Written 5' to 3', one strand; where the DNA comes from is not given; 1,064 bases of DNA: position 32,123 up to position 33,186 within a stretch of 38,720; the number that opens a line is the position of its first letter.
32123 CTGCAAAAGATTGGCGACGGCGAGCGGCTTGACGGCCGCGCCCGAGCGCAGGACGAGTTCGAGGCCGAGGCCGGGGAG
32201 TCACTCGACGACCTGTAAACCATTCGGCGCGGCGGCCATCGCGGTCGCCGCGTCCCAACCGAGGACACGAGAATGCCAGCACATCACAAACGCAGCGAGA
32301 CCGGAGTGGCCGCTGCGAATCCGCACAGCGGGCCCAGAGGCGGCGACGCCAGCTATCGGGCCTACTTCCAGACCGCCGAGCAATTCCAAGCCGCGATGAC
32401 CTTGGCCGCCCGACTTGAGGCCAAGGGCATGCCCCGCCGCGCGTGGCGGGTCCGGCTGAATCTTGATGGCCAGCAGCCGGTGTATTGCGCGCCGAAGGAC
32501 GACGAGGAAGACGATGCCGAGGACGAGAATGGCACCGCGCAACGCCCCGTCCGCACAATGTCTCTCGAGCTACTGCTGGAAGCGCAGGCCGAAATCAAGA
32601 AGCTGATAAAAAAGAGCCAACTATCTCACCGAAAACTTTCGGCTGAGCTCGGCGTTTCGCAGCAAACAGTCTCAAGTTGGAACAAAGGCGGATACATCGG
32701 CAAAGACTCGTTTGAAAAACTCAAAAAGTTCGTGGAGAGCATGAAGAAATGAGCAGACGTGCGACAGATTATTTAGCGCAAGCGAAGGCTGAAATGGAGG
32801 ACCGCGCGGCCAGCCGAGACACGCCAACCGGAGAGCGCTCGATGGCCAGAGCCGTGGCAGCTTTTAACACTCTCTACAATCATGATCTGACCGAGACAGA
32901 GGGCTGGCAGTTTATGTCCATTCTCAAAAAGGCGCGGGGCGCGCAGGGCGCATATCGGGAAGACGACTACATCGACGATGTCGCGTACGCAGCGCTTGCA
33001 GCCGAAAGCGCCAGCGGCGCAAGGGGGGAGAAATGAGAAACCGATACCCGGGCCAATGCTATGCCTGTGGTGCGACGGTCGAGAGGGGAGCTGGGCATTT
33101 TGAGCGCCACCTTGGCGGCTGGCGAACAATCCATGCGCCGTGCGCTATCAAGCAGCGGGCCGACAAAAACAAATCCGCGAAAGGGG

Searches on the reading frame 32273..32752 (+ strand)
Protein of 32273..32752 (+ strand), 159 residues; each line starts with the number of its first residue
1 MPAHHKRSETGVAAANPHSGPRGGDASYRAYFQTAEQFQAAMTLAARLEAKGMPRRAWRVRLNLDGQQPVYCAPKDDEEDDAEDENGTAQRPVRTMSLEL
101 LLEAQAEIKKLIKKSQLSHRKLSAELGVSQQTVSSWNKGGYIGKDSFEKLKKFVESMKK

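Call 37: search_protein_families(library=pfam, proteins=[window:32273-32752:+], max_evalue=0.05)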
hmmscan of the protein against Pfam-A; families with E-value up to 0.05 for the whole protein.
window:32273-32752:+ (159 aa): 6 families
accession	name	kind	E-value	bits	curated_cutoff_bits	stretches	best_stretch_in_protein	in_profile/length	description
PF01381.28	HTH_3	-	0.00025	21.4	23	1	108-139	1-32/55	Helix-turn-helix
PF07022.19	Phage_CI_repr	-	0.0024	18.6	22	1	108-141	3-37/65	Bacteriophage CI repressor helix-turn-helix domain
PF13384.12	HTH_23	-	0.0049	17.1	24.6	1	106-136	8-37/50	Homeodomain-like domain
PF13744.12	HTH_37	-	0.02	15.1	27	1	106-155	21-69/80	Helix-turn-helix domain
PF13443.12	HTH_26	-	0.026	15.2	22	1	108-140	2-34/63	Cro/C1-type HTH DNA-binding domain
PF17762.8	HTH_ParB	-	0.042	14.4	22.6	0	103-134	8-38/102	ParB HTH domain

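Call 38: search_protein_families(library=phrogs, proteins=[window:32273-32752:+], max_evalue=0.01)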
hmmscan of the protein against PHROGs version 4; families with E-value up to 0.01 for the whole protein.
window:32273-32752:+ (159 aa): 15 families
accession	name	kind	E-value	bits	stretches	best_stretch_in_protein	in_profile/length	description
phrog_4779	-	transcription regulation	2.1e-06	29.1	1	105-156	4-55/98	transcriptional regulator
phrog_8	-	transcription regulation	3.2e-06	27.8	1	107-152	80-126/346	transcriptional regulator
phrog_296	-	integration and excision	3.8e-06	26.8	1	103-158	227-284/626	DNA transposition protein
phrog_2967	-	transcription regulation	0.00021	21.9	1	106-139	13-46/225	transcriptional regulator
phrog_4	-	transcription regulation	0.00031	20.8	1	30-152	56-179/400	transcriptional repressor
phrog_638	-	transcription regulation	0.00053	20.9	1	114-141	14-42/145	transcriptional regulator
phrog_2104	-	unknown function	0.00097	20.3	1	105-139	41-75/103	-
phrog_8794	-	transcription regulation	0.0012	19.9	1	104-138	9-43/159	sigma factor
phrog_1529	-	unknown function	0.0015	19.6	1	105-140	8-42/209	-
phrog_7168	-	DNA, RNA and nucleotide metabolism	0.0021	18.6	1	100-149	223-276/284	homing endonuclease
phrog_2339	-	DNA, RNA and nucleotide metabolism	0.0026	18.7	1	92-157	14-78/98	HTH DNA binding protein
phrog_1728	-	transcription regulation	0.0031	17.5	1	105-156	5-54/380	transcriptional regulator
phrog_4583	-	transcription regulation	0.0032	18.4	1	103-137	10-44/81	transcriptional repressor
phrog_8898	-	unknown function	0.0045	17.7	1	105-138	3-36/70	-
phrog_5774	-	connector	0.0052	17.4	0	35-85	4-54/177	head-tail joining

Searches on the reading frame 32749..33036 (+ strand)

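Call 37: search_protein_families(library=pfam, proteins=[window:32749-33036:+], max_evalue=0.05)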
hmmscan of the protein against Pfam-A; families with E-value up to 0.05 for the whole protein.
window:32749-33036:+ (95 aa): 1 family
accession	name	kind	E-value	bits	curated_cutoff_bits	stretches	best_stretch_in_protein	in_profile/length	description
PF19905.4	DUF6378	-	3.2e-07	30.9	27.1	1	28-86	21-79/81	Domain of unknown function (DUF6378)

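Call 38: search_protein_families(library=phrogs, proteins=[window:32749-33036:+], max_evalue=0.01)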
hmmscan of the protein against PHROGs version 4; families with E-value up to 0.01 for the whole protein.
window:32749-33036:+ (95 aa): 4 families
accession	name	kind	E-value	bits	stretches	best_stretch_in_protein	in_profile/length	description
phrog_474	-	other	1.5e-19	71.9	1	4-91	128-214/274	phosphofructokinase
phrog_9871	-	unknown function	2.6e-11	45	1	5-88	3-87/184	-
phrog_1167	-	other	0.00028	22.2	1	31-85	28-82/169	phosphofructokinase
phrog_18396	-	unknown function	0.00044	21.3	1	9-87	162-244/248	-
